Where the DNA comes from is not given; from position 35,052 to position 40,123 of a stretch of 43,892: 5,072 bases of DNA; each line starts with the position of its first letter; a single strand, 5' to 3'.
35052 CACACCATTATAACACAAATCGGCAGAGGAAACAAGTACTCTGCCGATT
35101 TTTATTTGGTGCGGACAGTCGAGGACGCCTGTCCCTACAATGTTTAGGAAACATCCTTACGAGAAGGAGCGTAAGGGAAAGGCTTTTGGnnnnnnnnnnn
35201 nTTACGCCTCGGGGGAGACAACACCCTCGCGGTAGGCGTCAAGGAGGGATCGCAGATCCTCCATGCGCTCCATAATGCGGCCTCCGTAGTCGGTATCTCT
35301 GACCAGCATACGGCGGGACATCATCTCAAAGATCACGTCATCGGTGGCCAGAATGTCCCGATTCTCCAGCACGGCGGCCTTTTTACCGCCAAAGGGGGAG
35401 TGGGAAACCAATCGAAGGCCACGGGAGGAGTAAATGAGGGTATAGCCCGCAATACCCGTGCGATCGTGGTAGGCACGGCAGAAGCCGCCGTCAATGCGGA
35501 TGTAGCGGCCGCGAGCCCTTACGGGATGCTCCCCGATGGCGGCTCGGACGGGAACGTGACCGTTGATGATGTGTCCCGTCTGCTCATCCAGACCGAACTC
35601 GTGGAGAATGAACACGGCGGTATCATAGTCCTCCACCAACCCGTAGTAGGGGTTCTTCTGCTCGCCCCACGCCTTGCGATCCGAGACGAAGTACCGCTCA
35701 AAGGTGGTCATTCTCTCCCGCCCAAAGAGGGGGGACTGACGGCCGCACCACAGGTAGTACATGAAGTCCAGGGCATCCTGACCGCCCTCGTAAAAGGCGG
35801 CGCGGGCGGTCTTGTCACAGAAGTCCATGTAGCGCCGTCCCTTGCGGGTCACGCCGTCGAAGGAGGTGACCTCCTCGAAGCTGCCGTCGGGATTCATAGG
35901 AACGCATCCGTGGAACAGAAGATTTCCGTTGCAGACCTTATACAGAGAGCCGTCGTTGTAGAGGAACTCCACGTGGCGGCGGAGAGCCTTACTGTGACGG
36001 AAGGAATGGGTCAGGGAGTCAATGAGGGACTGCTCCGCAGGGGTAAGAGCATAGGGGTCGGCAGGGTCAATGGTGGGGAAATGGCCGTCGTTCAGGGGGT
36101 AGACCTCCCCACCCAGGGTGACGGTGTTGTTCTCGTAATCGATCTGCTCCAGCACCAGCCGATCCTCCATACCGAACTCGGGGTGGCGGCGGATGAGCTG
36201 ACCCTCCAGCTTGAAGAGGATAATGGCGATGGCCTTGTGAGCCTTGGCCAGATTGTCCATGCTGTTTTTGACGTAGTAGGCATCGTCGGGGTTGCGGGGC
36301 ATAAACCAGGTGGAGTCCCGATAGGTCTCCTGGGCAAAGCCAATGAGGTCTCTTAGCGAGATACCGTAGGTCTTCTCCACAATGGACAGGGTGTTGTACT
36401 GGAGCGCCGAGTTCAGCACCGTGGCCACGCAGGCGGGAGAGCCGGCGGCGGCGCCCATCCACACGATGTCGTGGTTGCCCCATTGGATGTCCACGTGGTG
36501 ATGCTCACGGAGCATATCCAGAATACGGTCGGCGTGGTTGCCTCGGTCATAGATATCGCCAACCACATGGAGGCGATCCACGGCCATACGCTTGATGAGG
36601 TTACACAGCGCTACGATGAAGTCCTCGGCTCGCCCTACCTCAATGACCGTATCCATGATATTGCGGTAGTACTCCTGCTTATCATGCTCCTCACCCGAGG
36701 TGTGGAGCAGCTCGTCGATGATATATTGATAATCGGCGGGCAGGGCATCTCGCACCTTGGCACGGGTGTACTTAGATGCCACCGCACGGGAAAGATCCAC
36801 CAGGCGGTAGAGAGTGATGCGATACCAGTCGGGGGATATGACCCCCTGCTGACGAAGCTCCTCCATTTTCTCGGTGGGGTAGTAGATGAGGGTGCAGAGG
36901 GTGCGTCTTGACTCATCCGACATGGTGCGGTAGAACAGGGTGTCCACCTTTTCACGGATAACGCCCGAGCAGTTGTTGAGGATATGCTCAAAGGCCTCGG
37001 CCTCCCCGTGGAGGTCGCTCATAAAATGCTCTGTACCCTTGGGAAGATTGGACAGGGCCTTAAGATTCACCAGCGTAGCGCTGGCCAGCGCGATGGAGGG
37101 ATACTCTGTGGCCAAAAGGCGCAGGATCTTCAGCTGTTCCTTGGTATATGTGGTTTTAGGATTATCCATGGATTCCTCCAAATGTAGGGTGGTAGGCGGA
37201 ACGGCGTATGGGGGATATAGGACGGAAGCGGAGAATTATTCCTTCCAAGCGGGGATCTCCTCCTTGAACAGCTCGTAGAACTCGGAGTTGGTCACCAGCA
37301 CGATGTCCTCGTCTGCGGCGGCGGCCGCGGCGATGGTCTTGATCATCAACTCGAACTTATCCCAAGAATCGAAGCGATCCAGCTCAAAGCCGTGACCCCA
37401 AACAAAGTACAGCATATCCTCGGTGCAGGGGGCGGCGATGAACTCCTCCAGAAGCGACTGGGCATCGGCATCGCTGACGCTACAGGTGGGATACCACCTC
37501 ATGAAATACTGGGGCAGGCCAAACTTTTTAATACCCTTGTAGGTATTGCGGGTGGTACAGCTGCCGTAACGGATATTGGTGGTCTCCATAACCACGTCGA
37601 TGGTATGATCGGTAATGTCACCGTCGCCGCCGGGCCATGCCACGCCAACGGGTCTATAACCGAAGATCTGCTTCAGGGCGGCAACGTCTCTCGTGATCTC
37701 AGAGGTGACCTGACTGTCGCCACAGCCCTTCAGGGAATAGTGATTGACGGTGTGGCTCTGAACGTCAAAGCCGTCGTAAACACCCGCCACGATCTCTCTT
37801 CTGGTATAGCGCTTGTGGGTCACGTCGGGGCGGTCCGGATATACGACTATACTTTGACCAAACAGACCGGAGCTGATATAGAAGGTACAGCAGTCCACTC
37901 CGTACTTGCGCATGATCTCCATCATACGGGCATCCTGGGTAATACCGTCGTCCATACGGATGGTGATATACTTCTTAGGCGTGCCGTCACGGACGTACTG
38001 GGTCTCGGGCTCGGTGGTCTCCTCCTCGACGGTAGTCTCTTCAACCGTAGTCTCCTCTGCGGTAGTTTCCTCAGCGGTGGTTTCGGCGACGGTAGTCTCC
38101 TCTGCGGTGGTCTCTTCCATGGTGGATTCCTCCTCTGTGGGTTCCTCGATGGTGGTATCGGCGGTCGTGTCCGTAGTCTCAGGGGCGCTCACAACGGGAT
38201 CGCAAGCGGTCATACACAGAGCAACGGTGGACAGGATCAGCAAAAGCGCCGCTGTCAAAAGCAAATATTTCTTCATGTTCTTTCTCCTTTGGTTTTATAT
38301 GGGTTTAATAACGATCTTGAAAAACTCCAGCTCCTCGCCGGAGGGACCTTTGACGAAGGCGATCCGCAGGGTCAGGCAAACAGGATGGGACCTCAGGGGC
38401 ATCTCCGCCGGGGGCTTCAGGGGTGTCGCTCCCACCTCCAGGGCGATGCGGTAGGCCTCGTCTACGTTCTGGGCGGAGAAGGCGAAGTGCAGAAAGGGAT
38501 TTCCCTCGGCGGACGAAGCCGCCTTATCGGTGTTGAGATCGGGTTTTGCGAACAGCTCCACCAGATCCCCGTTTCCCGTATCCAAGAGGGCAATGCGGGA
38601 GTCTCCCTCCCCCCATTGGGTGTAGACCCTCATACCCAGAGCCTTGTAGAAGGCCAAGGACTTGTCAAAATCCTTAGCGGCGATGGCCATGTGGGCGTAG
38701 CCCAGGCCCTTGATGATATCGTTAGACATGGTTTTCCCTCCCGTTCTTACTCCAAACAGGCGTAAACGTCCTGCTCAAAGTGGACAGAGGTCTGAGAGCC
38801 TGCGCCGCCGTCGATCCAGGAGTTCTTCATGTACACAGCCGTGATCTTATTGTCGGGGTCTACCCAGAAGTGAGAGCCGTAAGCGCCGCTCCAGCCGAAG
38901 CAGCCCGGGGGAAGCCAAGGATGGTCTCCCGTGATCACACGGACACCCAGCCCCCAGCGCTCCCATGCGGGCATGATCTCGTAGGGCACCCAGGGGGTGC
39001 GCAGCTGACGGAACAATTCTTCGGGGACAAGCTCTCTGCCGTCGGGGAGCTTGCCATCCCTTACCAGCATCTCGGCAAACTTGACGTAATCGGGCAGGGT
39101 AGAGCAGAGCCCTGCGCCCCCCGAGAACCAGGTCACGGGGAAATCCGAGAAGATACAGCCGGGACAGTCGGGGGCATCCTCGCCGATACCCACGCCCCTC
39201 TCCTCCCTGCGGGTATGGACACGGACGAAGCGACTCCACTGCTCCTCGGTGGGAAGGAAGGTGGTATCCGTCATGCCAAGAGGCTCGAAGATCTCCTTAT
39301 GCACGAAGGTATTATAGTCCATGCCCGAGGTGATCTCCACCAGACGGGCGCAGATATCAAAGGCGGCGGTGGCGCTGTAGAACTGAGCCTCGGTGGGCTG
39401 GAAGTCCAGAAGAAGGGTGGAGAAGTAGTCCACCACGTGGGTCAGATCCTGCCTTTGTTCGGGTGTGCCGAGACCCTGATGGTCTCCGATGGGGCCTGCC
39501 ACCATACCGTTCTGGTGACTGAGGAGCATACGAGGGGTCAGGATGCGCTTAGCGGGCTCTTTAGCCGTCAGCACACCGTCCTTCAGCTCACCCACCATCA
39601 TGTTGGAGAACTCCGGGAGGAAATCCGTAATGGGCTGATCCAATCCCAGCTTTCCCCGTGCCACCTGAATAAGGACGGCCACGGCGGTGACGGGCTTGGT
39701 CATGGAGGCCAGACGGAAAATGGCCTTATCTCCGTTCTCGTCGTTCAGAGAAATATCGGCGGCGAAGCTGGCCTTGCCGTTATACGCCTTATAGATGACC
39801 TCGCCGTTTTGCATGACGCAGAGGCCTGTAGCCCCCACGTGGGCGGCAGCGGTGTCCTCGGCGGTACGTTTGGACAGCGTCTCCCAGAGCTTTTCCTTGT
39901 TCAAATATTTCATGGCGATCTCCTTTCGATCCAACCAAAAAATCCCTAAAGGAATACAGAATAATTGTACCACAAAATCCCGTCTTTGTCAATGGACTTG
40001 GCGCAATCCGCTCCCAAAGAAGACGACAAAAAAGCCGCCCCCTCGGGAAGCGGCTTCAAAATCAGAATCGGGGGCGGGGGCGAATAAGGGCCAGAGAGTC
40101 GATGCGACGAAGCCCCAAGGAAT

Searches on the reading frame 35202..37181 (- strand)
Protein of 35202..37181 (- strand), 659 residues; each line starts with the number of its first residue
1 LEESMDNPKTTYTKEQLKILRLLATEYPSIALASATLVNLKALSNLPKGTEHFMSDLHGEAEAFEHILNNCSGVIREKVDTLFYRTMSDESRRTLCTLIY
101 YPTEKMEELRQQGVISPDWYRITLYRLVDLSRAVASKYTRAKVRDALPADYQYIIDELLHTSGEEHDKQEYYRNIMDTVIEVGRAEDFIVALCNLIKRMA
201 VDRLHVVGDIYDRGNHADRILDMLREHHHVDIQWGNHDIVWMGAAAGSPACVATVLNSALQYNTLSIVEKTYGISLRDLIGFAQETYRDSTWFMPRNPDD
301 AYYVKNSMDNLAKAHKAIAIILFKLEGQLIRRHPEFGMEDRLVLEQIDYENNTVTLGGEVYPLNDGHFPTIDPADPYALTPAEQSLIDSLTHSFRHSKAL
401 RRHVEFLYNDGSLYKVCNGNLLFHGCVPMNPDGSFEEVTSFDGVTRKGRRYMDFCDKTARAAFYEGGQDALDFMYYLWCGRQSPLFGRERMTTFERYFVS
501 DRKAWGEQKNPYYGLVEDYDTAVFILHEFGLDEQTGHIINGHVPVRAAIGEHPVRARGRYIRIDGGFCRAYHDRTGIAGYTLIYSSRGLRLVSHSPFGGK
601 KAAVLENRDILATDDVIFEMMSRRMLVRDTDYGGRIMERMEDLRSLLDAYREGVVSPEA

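Call 52: search_protein_families(library=pfam, proteins=[window:35202-37181:-])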
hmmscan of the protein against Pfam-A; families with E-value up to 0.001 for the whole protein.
window:35202-37181:- (659 aa): 1 family
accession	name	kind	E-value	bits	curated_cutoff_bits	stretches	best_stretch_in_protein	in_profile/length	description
PF06874.16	FBPase_2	-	1.9e-274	912.3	27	1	18-652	1-639/639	Firmicute fructose-1,6-bisphosphatase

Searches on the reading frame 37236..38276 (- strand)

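Call 52: search_protein_families(library=pfam, proteins=[window:37236-38276:-])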
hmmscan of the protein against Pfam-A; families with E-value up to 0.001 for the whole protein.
window:37236-38276:- (346 aa): 1 family
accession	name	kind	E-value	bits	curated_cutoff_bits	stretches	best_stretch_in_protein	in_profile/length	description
PF01522.26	Polysacc_deac_1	-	3.9e-15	56.3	23.1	1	98-228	3-115/124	Polysaccharide deacetylase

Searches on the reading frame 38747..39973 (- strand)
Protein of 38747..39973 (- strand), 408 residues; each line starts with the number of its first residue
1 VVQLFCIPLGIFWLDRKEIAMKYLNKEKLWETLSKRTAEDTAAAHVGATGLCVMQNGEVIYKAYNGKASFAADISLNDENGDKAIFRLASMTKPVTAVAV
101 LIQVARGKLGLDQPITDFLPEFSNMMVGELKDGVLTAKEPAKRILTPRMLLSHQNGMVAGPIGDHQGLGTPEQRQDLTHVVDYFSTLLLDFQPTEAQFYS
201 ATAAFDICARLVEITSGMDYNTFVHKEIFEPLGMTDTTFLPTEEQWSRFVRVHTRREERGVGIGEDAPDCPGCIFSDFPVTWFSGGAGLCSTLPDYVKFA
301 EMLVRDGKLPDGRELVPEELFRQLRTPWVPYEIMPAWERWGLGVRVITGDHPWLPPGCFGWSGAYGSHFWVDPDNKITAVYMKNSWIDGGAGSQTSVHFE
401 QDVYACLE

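Call 52: search_protein_families(library=pfam, proteins=[window:38747-39973:-])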
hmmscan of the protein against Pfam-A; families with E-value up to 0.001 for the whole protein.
window:38747-39973:- (408 aa): 1 family
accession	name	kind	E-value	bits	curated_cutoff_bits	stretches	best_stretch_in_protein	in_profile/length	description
PF00144.29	Beta-lactamase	-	3.9e-52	177.9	27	1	42-386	10-311/329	Beta-lactamase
